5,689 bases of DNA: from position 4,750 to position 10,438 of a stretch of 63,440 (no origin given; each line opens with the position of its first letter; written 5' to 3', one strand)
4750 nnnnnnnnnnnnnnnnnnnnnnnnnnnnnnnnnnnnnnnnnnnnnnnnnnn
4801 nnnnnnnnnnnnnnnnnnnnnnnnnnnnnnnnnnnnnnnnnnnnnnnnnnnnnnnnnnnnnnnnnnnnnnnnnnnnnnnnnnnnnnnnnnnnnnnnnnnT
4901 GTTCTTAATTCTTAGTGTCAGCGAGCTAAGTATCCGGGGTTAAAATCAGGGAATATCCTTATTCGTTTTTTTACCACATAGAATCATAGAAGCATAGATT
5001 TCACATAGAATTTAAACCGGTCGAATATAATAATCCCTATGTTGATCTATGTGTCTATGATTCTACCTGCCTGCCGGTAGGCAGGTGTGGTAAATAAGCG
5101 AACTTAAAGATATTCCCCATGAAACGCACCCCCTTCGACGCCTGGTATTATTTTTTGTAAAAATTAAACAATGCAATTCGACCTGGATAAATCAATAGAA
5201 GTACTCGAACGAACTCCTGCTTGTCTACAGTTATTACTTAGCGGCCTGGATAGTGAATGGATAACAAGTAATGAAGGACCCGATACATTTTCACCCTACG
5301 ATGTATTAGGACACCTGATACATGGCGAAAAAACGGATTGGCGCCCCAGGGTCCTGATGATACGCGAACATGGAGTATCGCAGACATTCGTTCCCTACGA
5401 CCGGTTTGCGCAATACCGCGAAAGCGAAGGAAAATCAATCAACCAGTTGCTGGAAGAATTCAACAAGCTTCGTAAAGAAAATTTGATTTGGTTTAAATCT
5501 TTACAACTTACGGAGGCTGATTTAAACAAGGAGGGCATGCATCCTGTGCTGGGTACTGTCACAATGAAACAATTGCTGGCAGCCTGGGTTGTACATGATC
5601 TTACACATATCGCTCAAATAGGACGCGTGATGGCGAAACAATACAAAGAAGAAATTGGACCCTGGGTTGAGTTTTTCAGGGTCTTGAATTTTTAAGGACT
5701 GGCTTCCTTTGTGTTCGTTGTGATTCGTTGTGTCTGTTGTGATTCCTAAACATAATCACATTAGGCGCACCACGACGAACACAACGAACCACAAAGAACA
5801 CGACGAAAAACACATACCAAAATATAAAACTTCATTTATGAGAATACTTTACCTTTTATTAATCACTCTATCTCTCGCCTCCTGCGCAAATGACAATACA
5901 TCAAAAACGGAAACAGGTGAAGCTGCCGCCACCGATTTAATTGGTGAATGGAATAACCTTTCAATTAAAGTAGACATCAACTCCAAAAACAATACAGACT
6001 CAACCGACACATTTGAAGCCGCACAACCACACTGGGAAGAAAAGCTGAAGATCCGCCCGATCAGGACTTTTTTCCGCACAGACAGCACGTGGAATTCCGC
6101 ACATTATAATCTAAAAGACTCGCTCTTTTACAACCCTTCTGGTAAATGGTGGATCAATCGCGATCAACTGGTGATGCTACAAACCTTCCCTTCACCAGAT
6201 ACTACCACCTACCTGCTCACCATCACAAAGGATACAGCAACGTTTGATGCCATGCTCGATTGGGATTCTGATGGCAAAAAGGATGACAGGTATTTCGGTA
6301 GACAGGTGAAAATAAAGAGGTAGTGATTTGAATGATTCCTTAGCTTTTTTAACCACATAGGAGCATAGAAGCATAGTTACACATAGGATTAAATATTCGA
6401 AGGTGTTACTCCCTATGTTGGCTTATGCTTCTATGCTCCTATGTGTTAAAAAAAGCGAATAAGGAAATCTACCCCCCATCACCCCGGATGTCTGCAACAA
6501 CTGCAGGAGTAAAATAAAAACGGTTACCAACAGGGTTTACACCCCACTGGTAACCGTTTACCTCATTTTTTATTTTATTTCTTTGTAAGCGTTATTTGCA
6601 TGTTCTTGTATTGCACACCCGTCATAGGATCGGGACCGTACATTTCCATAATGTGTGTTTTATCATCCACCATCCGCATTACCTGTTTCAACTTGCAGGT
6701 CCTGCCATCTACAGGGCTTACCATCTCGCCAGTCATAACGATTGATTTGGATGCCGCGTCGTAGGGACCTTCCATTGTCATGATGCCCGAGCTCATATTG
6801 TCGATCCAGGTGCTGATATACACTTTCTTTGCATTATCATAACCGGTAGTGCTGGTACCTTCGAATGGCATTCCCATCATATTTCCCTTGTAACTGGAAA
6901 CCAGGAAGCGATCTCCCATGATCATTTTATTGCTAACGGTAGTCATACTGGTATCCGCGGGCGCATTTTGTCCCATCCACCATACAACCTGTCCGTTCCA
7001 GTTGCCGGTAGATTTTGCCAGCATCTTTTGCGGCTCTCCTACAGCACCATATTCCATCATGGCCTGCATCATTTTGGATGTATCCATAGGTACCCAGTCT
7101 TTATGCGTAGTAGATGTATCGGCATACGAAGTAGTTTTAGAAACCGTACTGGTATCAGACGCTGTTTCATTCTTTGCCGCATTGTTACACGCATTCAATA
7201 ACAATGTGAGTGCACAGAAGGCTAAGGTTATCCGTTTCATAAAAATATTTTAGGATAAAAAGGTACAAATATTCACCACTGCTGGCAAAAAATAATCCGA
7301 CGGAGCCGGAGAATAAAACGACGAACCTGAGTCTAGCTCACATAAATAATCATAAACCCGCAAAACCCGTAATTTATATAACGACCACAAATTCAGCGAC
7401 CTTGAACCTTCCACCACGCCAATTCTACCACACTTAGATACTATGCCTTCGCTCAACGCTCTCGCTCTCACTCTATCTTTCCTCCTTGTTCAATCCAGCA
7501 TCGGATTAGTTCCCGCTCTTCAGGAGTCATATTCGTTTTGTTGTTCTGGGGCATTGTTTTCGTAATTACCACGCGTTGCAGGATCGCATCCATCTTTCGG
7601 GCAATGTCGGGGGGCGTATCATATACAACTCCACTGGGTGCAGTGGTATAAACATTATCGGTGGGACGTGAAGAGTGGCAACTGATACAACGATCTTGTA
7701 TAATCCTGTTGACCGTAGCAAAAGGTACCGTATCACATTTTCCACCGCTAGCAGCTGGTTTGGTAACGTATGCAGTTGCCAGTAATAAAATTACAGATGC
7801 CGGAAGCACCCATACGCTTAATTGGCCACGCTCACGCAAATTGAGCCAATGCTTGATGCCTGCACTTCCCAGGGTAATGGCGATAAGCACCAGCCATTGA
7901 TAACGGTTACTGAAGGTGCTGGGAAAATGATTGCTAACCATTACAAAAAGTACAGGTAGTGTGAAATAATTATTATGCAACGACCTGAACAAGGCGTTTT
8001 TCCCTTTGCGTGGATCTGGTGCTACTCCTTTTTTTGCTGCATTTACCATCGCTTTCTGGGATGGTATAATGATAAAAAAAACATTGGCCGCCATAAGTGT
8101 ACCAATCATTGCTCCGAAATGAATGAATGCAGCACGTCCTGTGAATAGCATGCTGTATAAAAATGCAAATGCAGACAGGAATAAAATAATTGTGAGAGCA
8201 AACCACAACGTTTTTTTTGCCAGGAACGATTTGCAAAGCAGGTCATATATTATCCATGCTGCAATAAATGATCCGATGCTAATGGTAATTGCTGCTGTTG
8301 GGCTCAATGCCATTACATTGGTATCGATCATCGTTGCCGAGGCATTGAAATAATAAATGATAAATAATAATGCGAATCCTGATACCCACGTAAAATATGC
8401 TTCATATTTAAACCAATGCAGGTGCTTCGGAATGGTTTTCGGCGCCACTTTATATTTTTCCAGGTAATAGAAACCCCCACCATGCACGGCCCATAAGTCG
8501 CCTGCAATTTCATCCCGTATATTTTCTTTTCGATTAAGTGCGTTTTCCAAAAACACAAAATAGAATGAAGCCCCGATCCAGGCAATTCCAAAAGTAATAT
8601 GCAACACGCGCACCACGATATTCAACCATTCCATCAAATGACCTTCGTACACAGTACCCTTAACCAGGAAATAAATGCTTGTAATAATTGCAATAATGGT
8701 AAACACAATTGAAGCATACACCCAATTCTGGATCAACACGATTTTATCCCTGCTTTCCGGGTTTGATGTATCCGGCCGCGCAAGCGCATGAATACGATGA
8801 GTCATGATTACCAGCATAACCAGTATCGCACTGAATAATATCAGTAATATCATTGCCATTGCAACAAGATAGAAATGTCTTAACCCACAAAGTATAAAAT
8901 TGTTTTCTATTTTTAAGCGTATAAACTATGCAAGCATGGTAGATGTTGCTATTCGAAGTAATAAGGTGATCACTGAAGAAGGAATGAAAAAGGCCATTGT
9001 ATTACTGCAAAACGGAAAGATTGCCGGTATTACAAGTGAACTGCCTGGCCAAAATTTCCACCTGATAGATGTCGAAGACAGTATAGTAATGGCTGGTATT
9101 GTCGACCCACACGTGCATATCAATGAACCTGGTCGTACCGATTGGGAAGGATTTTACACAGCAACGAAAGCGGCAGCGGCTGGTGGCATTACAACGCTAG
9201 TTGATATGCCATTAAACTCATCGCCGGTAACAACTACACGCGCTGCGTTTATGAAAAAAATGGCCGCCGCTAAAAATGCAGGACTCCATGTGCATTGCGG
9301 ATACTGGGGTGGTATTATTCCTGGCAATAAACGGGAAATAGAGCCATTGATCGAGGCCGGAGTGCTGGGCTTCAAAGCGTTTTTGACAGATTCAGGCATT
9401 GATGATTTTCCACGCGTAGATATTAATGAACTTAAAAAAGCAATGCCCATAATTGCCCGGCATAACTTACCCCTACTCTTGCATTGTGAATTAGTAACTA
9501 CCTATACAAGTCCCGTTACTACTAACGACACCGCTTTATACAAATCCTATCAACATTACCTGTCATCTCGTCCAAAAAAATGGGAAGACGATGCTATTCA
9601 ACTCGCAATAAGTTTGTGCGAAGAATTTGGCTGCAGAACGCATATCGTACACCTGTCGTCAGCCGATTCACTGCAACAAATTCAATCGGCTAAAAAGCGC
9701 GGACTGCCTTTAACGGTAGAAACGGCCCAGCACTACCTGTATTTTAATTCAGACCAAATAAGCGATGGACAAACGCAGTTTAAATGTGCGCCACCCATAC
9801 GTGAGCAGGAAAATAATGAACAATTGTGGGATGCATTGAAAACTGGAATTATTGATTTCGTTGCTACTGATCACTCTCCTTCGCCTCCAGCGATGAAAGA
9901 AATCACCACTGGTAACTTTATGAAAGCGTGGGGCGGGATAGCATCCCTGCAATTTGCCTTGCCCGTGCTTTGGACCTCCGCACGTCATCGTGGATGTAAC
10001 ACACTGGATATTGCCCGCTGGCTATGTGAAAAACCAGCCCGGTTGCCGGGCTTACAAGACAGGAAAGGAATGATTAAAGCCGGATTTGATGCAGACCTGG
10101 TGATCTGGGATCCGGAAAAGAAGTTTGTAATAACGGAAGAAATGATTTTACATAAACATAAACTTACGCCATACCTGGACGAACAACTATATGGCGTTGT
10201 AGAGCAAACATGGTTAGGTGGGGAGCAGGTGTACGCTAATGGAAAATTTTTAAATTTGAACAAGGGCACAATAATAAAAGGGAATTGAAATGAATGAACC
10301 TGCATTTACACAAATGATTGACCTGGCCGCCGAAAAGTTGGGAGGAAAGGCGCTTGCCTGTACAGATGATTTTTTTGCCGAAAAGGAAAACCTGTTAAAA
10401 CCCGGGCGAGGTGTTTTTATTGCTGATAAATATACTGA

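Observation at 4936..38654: Superfamily of long intergenic palindromes whose arms are tandem 7-11-nt 'words' (nine loci in 34 kb)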

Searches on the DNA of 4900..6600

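Call 71: search_rna_families(source=window, start=4900, end=6600, threshold=evalue, max_evalue=5)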
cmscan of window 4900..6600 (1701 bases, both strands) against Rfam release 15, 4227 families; matches with E-value up to 5: 22.
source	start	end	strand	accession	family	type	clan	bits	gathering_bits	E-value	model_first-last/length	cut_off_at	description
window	6344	6455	+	RF03781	mir-4524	Gene; miRNA;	-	37.9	68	3.4e-06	1-84/84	no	mir-4524 microRNA precursor family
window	5703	5809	+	RF03578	mir-3910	Gene; miRNA;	-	33.5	95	0.0002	1-82/82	no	mir-3910 microRNA precursor family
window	4979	5065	-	RF02021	mir-3179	Gene; miRNA;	-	27.6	90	0.013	1-84/84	no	mir-3179 microRNA precursor family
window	5704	5809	-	RF03578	mir-3910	Gene; miRNA;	-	27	95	0.011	1-82/82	no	mir-3910 microRNA precursor family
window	5685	5827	-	RF04097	MIR2630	Gene; miRNA;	-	26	144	0.014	1-229/229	no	MIR2630 microRNA precursor family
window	5708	5804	+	RF04120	MIR5998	Gene; miRNA;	-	25.2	180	0.0087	1-173/173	no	MIR5998 microRNA precursor family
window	5711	5801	-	RF04120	MIR5998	Gene; miRNA;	-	23.3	180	0.028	16-158/173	no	MIR5998 microRNA precursor family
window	5707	5805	-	RF03562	mir-2004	Gene; miRNA;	-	22.3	100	0.41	1-98/98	no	mir-2004 microRNA precursor family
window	6360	6439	+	RF03300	mir-3617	Gene; miRNA;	-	22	107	0.22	1-79/79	no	mir-3617 microRNA precursor family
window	5707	5803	-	RF04130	MIR7996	Gene; miRNA;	-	21.6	119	0.56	1-190/190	no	MIR7996 microRNA precursor family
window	5711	5801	-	RF00698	mir-489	Gene; miRNA;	-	21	61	0.38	1-84/84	no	mir-489 microRNA precursor family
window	4914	5164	+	RF00885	MIR821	Gene; miRNA;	-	20.7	249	0.42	1-275/275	no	MIR821 microRNA precursor family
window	5710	5801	-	RF03575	mir-rL1-14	Gene; miRNA;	-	20.7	60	0.91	1-87/87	no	mir-rL1-14 microRNA precursor family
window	6508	6569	-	RF04026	mir-8499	Gene; miRNA;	-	19.5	100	1.1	1-77/77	no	mir-8499 microRNA precursor family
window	6502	6572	-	RF00722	mir-451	Gene; miRNA;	-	19.2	66.5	0.55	1-71/71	no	mir-451 microRNA precursor family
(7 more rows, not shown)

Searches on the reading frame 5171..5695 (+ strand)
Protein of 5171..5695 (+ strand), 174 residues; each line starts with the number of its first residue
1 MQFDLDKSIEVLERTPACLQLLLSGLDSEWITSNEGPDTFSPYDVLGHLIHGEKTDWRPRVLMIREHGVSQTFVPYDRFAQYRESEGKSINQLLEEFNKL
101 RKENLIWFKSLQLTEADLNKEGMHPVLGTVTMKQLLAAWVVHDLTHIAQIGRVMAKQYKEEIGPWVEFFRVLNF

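Call 25: search_protein_families(library=pfam, proteins=[window:5171-5695:+])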
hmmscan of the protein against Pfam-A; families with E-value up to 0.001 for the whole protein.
window:5171-5695:+ (174 aa): 1 family
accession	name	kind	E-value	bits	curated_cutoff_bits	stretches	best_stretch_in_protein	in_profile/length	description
PF12867.12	DinB_2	-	2.9e-11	44.3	24.8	1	12-150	2-128/128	DinB superfamily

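Call 54: find_homologous_proteins(query=window:5171-5695:+, max_evalue=1e-40)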
Query window:5171-5695:+ (174 aa): 5817 proteins with E <= 1e-40 among 5965 candidates; the best 120 are listed.
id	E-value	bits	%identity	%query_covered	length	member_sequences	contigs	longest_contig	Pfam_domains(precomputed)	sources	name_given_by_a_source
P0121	8.8e-113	392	99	100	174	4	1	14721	PF12867.13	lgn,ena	-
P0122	3.4e-91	322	80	100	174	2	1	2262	PF12867.13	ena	-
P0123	1.1e-90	320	79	100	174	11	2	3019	PF12867.13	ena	-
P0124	7.4e-90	318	79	100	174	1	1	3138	PF12867.13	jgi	-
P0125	2.7e-87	309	76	100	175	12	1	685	PF12867.13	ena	-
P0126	2.9e-84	299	73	100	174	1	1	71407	PF12867.13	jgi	jgi:hypothetical protein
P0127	3.9e-84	299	70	100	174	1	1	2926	PF12867.13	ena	-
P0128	6.1e-84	298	72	100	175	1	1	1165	PF12867.13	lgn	-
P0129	4.7e-83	295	72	100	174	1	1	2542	PF12867.13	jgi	-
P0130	7.3e-83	295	71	100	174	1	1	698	PF12867.13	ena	-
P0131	1.2e-82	294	71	100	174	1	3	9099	PF12867.13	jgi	-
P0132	1.3e-82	294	72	100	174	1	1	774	PF12867.13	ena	-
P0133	1.4e-82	294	71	100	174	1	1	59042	PF12867.13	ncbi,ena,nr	ncbi:MAG: DinB family protein [Chitinophagaceae bacterium]|nr:DinB family protein [Chitinophagaceae 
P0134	1.5e-82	294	71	100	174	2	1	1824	PF12867.13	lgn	-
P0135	1.7e-82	294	71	100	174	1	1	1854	PF12867.13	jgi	-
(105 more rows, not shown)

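Call 55: find_encoding_contigs(protein=P0121, flank=10000, max_places=3)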
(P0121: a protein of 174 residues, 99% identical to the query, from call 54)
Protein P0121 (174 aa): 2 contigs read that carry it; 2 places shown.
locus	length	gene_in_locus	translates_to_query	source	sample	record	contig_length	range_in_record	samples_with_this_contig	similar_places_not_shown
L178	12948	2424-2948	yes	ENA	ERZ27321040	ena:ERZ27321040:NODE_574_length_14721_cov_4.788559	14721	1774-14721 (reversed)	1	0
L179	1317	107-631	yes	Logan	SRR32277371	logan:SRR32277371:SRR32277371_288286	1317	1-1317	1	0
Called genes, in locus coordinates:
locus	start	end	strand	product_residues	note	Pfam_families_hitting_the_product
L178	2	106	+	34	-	?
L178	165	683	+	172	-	-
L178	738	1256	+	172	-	-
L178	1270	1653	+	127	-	PF00903:Glyoxalase (weak), PF22677:Ble-like_N (weak)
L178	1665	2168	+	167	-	PF08327:AHSA1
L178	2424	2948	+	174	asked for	PF12867:DinB_2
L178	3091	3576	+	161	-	-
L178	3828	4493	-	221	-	PF07617:DUF1579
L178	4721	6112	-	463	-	PF06181:Urate_ox_N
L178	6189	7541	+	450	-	PF01979:Amidohydro_1, PF12890:DHOase, PF07969:Amidohydro_3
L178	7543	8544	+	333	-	PF03561:Allantoicase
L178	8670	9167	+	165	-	PF09349:OHCU_decarbox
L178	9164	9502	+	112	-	PF00576:Transthyretin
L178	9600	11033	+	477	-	PF22484:DUF6986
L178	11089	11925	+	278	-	PF03435:Sacchrp_dh_NADP, PF03446:NAD_binding_2 (weak), PF03807:F420_oxidored (weak), PF16653:Sacchrp_dh_C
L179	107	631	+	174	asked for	PF12867:DinB_2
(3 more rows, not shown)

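Call 56: find_encoding_contigs(protein=P0123, flank=3000, max_places=2)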
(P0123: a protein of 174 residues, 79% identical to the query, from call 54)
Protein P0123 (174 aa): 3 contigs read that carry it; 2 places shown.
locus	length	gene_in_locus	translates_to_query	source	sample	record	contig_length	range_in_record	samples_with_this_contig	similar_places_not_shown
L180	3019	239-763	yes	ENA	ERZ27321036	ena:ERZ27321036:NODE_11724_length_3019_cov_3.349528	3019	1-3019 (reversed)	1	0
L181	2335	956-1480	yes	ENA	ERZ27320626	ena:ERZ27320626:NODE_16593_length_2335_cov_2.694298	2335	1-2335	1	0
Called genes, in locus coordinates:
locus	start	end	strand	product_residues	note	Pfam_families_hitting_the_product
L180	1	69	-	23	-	?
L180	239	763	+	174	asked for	PF12867:DinB_2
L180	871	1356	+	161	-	-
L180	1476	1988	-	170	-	PF07617:DUF1579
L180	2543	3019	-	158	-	?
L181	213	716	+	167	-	PF08327:AHSA1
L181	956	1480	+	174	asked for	PF12867:DinB_2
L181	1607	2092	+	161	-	-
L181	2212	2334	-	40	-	?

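Call 57: find_encoding_contigs(protein=P0124, flank=3000, max_places=2)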
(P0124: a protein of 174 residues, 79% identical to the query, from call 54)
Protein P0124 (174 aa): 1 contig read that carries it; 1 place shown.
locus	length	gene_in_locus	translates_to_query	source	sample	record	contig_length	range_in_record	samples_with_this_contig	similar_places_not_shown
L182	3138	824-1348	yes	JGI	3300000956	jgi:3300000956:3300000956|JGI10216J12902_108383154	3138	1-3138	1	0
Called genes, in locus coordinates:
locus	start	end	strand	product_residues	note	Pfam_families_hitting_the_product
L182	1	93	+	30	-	?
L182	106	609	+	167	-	PF08327:AHSA1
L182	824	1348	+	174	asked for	PF12867:DinB_2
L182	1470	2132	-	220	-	PF07617:DUF1579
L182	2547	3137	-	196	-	?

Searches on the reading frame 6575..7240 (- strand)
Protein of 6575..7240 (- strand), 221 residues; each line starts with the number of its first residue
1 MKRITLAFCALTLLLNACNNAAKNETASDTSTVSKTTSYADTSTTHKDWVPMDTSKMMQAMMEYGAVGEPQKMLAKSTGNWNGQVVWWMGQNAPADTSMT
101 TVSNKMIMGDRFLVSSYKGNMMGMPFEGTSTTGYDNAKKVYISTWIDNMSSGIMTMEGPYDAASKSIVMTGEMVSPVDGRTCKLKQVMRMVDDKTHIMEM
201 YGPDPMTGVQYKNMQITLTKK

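Call 25: search_protein_families(library=pfam, proteins=[window:6575-7240:-])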
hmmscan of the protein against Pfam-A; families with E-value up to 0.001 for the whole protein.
window:6575-7240:- (221 aa): 1 family
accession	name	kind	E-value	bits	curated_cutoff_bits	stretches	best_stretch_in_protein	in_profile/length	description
PF07617.17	DUF1579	-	3e-39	134.8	25.2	1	69-219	4-154/155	Protein of unknown function (DUF1579)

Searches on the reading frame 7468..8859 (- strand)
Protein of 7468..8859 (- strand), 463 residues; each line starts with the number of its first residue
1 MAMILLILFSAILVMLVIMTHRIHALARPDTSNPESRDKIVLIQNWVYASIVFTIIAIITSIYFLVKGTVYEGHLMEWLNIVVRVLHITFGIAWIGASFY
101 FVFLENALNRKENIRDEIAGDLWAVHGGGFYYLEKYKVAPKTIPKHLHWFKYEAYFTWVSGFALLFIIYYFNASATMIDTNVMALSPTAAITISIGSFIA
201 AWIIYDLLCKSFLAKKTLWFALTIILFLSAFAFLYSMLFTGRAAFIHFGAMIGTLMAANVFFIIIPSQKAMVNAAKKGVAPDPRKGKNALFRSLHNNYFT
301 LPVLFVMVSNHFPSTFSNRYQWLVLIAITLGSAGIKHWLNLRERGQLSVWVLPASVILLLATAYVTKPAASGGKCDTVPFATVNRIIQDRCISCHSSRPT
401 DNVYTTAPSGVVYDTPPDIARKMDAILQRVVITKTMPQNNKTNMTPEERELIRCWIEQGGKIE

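Call 53: search_protein_families(library=pfam, proteins=[window:7468-8859:-])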
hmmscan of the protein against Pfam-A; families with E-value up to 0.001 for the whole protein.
window:7468-8859:- (463 aa): 1 family
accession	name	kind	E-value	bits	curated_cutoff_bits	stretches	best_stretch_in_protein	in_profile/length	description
PF06181.16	Urate_ox_N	-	2.5e-121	405.1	26.9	1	74-365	2-293/295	Urate oxidase N-terminal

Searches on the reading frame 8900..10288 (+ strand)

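Call 53: search_protein_families(library=pfam, proteins=[window:8900-10288:+])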
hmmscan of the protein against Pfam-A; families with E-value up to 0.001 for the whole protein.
window:8900-10288:+ (462 aa): 2 families
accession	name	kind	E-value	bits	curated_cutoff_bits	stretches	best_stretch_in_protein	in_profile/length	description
PF01979.26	Amidohydro_1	-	2.7e-28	99.6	25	1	62-444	1-345/345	Amidohydrolase family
PF07969.17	Amidohydro_3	-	6.1e-14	52.8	29.7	1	367-445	408-472/472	Amidohydrolase family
